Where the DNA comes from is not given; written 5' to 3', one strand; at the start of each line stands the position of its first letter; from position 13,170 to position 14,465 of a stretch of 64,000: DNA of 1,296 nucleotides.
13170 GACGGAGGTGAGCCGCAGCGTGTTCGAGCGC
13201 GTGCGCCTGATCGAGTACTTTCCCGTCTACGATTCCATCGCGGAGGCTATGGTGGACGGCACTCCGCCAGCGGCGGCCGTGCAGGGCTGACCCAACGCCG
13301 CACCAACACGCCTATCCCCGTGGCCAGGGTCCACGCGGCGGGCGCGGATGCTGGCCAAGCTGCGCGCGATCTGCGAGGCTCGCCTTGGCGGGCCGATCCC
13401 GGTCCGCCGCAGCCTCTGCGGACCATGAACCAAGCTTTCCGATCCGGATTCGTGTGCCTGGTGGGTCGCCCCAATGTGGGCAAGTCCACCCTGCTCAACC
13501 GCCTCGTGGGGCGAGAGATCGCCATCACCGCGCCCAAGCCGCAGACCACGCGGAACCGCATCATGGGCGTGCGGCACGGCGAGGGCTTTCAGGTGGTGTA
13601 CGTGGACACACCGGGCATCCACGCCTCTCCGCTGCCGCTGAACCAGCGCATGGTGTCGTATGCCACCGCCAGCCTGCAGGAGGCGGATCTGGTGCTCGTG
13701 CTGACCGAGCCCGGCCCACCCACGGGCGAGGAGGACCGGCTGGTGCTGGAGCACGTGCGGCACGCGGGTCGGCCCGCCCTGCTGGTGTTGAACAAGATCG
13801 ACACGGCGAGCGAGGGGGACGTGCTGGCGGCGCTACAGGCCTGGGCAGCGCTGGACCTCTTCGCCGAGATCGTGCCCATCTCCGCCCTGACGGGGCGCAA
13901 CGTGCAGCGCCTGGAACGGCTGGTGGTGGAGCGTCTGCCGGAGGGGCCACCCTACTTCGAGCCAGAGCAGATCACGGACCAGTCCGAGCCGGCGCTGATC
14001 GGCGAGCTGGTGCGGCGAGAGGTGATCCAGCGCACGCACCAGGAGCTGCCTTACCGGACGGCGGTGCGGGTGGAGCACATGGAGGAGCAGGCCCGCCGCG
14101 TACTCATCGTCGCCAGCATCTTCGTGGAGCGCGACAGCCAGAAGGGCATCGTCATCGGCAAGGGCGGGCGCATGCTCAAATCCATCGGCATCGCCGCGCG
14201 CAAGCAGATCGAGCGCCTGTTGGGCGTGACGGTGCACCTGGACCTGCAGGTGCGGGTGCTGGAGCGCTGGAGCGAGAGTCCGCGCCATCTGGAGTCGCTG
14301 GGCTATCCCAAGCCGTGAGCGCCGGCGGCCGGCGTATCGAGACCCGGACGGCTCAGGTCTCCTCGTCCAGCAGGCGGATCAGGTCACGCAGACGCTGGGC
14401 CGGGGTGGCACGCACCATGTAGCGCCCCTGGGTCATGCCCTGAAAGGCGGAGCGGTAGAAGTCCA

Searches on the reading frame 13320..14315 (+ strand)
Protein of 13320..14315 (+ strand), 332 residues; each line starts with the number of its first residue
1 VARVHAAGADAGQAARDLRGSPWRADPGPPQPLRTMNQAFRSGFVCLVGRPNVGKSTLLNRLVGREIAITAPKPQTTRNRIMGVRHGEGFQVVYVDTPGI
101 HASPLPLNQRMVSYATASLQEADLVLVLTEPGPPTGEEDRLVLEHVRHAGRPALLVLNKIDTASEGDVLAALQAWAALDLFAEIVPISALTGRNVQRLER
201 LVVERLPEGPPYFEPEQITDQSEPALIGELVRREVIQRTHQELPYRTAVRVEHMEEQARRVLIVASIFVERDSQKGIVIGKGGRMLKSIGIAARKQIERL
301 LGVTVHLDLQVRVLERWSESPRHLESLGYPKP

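Call 50: search_protein_families(library=pfam, proteins=[window:13320-14315:+], max_evalue=0.00001)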
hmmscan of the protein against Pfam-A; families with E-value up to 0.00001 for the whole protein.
window:13320-14315:+ (332 aa): 6 families
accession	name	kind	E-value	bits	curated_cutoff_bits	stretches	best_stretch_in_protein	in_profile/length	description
PF01926.29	MMR_HSR1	-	5.9e-24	84.8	21.9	1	45-159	2-113/113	50S ribosome-binding GTPase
PF07650.23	KH_2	-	1.2e-18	67.1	22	1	242-317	1-77/78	KH domain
PF02421.24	FeoB_N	-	3.6e-11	43.3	27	1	45-200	3-154/156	Ferrous iron transport protein B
PF03193.22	RsgA_GTPase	-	9.4e-09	35.8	30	0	33-102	97-170/174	RsgA GTPase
PF00350.29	Dynamin_N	-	2.4e-08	34.6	27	0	45-87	1-41/168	Dynamin family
PF00009.33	GTP_EFTU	-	1.7e-06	28.2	26.5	0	87-207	66-187/188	Elongation factor Tu GTP binding domain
